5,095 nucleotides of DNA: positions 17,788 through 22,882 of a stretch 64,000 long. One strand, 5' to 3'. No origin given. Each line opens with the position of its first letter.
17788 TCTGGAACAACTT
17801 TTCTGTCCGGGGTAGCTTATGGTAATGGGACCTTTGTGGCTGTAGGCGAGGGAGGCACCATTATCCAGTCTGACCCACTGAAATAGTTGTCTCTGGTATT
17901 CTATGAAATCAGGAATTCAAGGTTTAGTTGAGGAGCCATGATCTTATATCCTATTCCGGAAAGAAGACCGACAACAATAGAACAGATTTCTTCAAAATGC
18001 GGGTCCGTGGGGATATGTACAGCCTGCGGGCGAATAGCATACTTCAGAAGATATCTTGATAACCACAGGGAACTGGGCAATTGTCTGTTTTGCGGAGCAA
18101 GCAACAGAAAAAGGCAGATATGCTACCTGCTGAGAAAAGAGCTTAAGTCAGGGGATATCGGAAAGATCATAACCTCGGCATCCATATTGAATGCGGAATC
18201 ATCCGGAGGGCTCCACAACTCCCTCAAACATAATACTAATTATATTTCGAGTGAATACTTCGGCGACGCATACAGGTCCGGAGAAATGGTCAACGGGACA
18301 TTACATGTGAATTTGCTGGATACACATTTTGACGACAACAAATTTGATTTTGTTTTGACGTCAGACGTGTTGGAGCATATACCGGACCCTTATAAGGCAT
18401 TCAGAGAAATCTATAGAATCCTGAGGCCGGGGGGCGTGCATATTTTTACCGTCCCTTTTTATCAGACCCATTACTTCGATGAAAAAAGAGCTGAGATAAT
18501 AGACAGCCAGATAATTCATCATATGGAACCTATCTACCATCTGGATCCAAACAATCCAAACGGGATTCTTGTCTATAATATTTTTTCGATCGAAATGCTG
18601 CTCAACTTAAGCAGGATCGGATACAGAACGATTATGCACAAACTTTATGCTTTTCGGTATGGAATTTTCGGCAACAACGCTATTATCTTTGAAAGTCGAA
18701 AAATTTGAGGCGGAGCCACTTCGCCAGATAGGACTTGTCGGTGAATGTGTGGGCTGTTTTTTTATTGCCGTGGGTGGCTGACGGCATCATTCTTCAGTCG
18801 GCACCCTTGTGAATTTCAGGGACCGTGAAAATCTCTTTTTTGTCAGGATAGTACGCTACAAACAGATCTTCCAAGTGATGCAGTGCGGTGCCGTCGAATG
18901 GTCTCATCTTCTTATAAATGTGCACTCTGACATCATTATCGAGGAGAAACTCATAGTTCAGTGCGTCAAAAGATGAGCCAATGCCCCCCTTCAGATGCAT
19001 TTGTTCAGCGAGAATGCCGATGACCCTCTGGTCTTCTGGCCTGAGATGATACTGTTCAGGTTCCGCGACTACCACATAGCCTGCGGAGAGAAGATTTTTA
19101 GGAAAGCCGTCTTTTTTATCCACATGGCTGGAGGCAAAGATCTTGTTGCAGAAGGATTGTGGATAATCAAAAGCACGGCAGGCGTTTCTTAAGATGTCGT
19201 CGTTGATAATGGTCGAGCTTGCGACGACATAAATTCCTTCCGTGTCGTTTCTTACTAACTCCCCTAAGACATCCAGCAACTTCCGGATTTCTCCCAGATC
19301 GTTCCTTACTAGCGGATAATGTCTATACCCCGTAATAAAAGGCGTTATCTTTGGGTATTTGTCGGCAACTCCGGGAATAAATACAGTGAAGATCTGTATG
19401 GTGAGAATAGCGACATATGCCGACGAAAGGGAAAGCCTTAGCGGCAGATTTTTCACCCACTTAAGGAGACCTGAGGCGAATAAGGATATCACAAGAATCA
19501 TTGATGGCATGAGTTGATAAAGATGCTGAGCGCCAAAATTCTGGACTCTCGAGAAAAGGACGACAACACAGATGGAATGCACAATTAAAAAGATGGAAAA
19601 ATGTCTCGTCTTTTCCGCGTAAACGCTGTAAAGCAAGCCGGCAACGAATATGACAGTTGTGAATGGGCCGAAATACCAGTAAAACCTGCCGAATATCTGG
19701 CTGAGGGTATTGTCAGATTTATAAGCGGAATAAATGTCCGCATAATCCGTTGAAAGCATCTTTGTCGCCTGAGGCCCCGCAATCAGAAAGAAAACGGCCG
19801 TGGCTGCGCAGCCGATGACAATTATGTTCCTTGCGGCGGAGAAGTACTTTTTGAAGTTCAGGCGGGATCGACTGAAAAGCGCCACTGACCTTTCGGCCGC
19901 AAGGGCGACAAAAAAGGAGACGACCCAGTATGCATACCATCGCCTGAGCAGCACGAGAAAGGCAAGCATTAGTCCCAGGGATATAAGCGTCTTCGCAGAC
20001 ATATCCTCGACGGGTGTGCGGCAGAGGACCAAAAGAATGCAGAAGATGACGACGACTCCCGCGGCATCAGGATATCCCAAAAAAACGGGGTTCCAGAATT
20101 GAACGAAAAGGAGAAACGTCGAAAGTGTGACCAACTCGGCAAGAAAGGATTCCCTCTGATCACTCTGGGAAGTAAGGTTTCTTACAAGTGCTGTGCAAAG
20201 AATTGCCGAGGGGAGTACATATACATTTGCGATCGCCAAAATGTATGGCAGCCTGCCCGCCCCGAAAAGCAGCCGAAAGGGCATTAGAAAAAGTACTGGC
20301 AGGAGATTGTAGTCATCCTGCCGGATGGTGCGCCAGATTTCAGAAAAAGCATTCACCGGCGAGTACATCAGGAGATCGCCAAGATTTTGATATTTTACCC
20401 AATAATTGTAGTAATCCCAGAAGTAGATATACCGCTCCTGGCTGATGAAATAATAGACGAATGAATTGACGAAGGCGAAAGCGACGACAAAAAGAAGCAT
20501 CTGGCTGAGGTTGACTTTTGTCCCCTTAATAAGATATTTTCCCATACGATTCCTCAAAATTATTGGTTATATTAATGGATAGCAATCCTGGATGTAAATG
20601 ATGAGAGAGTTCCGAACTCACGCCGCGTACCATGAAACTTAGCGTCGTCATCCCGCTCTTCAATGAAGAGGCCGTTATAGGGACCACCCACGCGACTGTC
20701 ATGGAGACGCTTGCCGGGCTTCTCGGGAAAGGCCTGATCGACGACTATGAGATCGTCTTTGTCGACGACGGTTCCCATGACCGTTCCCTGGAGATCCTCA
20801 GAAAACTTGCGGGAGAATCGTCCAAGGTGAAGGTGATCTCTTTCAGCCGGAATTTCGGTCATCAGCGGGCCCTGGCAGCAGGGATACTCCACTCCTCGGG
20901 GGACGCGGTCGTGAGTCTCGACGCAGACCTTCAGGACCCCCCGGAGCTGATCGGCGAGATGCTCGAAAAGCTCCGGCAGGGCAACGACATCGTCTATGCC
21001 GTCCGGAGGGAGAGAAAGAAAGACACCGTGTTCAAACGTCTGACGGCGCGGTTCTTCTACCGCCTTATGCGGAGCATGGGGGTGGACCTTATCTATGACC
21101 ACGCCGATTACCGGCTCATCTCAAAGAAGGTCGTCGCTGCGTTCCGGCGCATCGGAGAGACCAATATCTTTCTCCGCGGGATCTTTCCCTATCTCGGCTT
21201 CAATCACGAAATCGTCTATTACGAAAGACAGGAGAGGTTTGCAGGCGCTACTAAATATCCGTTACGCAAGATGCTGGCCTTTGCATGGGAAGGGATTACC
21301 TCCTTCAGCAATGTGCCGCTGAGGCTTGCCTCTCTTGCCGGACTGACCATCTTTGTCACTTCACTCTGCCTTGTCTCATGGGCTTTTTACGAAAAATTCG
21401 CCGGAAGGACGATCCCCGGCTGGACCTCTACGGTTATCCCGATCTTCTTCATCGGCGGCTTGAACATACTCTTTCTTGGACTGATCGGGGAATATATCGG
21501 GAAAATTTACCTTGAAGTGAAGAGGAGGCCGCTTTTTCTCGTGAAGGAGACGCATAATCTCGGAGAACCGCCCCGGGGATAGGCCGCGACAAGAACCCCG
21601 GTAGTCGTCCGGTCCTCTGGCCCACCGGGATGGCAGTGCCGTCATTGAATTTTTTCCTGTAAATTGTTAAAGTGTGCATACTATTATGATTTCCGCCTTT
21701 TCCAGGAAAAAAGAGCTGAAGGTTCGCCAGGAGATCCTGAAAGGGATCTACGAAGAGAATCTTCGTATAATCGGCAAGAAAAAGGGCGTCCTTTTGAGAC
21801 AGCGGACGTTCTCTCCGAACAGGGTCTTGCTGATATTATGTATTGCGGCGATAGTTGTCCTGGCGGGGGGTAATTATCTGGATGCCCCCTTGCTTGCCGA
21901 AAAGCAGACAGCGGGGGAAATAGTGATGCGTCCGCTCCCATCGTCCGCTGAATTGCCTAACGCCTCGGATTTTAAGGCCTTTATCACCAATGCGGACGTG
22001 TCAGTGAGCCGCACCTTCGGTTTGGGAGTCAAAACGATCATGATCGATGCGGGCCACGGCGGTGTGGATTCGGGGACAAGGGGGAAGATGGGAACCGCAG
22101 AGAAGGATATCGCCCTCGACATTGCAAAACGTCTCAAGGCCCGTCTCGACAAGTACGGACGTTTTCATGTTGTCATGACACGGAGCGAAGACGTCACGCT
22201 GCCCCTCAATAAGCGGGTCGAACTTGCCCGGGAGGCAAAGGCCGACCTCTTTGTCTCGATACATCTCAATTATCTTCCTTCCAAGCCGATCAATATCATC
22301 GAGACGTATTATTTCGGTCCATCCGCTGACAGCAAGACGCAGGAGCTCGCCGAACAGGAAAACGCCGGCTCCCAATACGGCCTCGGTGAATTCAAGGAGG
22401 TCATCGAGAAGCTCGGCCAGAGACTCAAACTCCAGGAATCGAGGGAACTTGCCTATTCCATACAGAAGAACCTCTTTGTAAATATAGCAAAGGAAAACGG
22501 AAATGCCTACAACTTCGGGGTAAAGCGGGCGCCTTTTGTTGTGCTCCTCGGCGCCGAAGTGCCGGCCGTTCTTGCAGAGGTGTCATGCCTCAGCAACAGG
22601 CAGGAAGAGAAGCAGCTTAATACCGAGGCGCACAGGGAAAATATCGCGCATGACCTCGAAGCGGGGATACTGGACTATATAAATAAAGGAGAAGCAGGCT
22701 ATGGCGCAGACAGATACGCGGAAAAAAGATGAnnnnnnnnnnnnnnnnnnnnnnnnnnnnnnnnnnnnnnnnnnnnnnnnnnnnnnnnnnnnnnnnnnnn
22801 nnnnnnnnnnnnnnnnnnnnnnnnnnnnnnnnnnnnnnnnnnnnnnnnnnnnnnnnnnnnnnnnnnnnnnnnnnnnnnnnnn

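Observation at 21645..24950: Orphan MamK-family actin gene wedged between a peptidoglycan amidase and a pseudo-receiver/SPOR protein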

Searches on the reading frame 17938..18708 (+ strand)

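Call 8: search_protein_families(library=pfam, proteins=[window:17938-18708:+], max_evalue=0.001)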
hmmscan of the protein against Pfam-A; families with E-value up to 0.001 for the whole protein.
window:17938-18708:+ (256 aa): 6 families
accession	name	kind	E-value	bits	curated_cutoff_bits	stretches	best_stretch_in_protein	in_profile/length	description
PF08241.18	Methyltransf_11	-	1.1e-13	52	21.2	1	122-170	47-95/95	Methyltransferase domain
PF13489.12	Methyltransf_23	-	2e-10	41.1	27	1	130-194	70-143/164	Methyltransferase domain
PF13649.12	Methyltransf_25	-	1.3e-07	32.6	27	1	123-166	52-97/97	Methyltransferase domain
PF08242.18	Methyltransf_12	-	1.6e-07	32.4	30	1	126-167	53-97/98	Methyltransferase domain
PF13847.12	Methyltransf_31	-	4e-07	30.3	27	1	127-171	66-110/145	Methyltransferase domain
PF01209.24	Ubie_methyltran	-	8.4e-05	22.5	20.1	1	122-167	103-148/233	ubiE/COQ5 methyltransferase family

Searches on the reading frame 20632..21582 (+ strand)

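Call 9: search_protein_families(library=pfam, proteins=[window:20632-21582:+], max_evalue=0.001)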
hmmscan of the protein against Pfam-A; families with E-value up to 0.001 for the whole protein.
window:20632-21582:+ (316 aa): 3 families
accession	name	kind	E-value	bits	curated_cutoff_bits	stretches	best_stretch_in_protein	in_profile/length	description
PF00535.33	Glycos_transf_2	-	7.7e-34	117.5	23.3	1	4-168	1-164/168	Glycosyl transferase family 2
PF13641.12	Glyco_tranf_2_3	-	1.2e-05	25.9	27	1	3-149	3-148/230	Glycosyltransferase like family 2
PF10111.15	Glyco_tranf_2_2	-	0.00069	19.6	27.3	0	4-115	1-112/276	Glycosyltransferase like family 2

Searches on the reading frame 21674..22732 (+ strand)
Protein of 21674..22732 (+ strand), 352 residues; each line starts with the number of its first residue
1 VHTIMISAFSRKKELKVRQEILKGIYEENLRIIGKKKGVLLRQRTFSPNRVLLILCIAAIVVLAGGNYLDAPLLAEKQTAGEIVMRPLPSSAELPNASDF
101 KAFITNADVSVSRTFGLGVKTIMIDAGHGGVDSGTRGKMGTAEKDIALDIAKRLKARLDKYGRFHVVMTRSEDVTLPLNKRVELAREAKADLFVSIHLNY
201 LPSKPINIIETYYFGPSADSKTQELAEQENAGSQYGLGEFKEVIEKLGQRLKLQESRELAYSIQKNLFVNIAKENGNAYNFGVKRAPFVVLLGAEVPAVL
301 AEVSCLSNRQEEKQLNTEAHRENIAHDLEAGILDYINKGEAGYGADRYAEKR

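Call 3: search_protein_families(library=pfam, proteins=[window:21674-22732:+], max_evalue=0.01)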
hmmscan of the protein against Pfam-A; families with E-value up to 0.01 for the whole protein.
window:21674-22732:+ (352 aa): 1 family
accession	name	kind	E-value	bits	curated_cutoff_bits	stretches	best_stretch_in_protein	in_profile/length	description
PF01520.23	Amidase_3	-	1.1e-43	149.7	27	1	122-332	1-172/174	N-acetylmuramoyl-L-alanine amidase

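Call 4: search_protein_families(library=ncbifam, proteins=[window:21674-22732:+], max_evalue=0.01)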
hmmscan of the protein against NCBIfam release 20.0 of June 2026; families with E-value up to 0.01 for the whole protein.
window:21674-22732:+ (352 aa): 5 families
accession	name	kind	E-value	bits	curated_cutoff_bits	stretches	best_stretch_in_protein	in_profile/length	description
TIGR02883.1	spore_cwlD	equivalog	1.3e-36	126.5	221.55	2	120-222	1-116/189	N-acetylmuramoyl-L-alanine amidase CwlD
NF038267.1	amidase_AmiC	exception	2.1e-33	115.6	700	1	122-336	189-406/407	N-acetylmuramoyl-L-alanine amidase AmiC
NF007652.1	PRK10319.1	equivalog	2.2e-33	115.8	400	1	118-338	56-280/291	N-acetylmuramoyl-L-alanine amidase AmiA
NF007751.0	PRK10431.1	equivalog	2.6e-22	79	532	1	121-336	193-416/445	N-acetylmuramoyl-L-alanine amidase AmiB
NF038140.1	amidase_Rv3717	exception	4.5e-09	36.1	335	1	132-199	56-124/233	Rv3717 family N-acetylmuramoyl-L-alanine amidase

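Call 38: search_solved_structures(query=window:21674-22732:+, max_evalue=1e-8, show_alignments=3)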
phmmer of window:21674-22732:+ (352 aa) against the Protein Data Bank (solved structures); distinct sequences matched with E-value up to 1e-8: 11.
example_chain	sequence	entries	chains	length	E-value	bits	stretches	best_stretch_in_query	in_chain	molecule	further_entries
4bin_A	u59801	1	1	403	2.5e-30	109.2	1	121-339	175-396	N-ACETYLMURAMOYL-L-ALANINE AMIDASE AMIC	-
3ne8_A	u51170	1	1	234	4e-29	105.2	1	122-332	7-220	N-acetylmuramoyl-l-alanine amidase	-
8c2o_A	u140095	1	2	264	1.1e-24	90.6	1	118-337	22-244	N-acetylmuramoyl-L-alanine amidase AmiA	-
5emi_A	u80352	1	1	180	2.8e-23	86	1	118-215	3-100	Cell wall hydrolase/autolysin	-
4rn7_A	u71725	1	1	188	3.8e-21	79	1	120-227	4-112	N-acetylmuramoyl-L-alanine amidase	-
1jwq_A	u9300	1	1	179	2.8e-20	76.1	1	120-215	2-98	N-ACETYLMURAMOYL-L-ALANINE AMIDASE CwlV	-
8c0j_A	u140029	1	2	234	1.2e-18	70.8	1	122-336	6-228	N-acetylmuramoyl-L-alanine amidase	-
7rag_B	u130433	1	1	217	1.2e-15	60.9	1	116-224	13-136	Germination-specific N-acetylmuramoyl-L-alanine amidase, Autolysin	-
7tj4_B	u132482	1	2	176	2.2e-14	56.7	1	119-216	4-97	LytH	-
5j72_A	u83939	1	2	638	6.5e-12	48.7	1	115-217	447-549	Putative N-acetylmuramoyl-L-alanine amidase,autolysin cwp6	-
7b3n_A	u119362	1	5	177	2.6e-10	43.4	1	122-201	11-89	Cell wall hydrolase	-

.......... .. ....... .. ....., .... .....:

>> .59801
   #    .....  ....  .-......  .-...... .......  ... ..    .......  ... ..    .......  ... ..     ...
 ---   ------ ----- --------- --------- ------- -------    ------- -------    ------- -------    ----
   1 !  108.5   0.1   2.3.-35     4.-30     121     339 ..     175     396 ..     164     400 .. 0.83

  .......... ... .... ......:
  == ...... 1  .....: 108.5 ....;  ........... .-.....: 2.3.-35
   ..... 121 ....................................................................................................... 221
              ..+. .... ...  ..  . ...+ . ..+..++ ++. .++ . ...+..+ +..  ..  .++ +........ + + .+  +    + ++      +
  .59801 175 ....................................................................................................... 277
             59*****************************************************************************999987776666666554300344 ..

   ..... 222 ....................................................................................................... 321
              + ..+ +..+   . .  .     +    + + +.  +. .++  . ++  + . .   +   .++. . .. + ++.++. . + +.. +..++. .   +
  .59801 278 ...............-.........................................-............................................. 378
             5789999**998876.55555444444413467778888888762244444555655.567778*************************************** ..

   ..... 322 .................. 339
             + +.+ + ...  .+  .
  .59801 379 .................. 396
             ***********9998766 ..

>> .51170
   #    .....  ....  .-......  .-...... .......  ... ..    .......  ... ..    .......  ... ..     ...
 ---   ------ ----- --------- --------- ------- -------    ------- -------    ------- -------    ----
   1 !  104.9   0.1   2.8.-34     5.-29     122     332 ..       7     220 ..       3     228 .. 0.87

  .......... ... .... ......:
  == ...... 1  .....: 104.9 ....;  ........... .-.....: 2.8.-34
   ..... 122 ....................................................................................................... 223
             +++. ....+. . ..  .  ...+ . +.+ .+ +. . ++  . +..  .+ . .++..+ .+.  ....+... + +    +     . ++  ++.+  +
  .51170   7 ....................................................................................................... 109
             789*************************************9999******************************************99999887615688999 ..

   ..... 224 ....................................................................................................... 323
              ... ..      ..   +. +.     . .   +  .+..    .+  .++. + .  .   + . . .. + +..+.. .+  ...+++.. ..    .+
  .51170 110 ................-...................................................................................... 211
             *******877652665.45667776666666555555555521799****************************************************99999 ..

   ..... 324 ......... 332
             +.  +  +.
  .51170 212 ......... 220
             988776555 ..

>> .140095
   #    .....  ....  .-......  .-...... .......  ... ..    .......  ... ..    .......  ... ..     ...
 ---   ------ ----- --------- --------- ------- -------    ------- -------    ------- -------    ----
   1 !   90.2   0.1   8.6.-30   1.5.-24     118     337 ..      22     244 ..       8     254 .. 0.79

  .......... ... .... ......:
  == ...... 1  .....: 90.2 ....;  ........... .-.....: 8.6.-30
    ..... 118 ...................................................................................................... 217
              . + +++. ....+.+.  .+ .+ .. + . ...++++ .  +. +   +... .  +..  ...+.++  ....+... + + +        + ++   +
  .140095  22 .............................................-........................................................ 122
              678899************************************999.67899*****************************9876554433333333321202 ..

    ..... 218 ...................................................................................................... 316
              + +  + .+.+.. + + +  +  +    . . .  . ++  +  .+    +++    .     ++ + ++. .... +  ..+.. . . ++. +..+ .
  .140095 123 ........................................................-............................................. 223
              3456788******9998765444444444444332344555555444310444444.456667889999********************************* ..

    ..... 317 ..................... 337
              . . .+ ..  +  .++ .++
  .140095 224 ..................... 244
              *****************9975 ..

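Call 91: search_protein_families(library=padloc, proteins=[window:21686-22732:+], max_evalue=0.001)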
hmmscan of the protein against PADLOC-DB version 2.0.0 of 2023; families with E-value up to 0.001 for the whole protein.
window:21686-22732:+ (348 aa): 0 families

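Call 92: search_protein_families(library=phrogs, proteins=[window:21686-22732:+], max_evalue=0.001)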
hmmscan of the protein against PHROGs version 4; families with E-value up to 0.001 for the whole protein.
window:21686-22732:+ (348 aa): 3 families
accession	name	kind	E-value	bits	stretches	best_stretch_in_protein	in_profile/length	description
phrog_435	-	lysis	6.7e-25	89.1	1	102-195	99-192/556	endolysin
phrog_2742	-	lysis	1.2e-18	68.6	1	116-222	2-112/318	endolysin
phrog_12727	-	lysis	3.4e-05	24.3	1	114-196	161-242/393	endolysin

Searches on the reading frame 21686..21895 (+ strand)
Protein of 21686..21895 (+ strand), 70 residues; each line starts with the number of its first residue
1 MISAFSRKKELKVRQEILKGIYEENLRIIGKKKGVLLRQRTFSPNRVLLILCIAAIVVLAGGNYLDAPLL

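Call 74: find_homologous_proteins(query=window:21686-21895:+, max_evalue=1)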
Query seq(70 aa): 1 candidates shared short words with the query, none scored E <= 1.
